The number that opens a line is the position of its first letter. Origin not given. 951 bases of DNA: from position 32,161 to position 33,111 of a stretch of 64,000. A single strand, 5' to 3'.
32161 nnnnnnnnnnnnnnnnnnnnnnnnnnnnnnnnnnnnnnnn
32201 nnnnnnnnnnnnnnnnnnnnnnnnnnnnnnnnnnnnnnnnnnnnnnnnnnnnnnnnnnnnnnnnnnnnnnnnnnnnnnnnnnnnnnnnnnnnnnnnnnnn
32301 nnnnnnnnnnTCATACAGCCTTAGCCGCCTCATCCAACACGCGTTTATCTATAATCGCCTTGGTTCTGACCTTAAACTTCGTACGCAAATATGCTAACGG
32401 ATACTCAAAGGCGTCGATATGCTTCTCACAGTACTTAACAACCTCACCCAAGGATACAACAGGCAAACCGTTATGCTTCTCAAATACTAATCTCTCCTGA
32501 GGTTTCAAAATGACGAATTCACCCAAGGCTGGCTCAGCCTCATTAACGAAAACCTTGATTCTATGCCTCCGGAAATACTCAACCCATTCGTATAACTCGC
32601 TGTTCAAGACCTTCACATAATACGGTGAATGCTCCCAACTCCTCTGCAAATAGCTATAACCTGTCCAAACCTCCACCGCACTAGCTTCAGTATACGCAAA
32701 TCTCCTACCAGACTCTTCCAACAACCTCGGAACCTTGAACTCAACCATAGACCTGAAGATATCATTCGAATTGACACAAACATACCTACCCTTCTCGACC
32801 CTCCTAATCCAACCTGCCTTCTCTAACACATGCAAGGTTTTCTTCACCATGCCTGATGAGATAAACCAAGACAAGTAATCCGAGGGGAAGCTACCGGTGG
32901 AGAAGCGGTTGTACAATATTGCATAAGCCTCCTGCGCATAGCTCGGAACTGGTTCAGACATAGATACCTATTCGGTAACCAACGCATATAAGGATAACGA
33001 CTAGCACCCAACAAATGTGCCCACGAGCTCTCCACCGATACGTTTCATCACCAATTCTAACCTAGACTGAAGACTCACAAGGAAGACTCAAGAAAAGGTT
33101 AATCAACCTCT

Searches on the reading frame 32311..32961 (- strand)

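Call 14: search_protein_families(library=pfam, proteins=[window:32311-32961:-], max_evalue=0.01)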
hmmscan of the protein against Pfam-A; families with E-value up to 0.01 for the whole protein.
window:32311-32961:- (216 aa): 1 family
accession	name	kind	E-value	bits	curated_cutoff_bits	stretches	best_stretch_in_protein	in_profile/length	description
PF20217.3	DUF6577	-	0.0094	16.1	27.8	0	39-146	2-108/204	Family of unknown function (DUF6577)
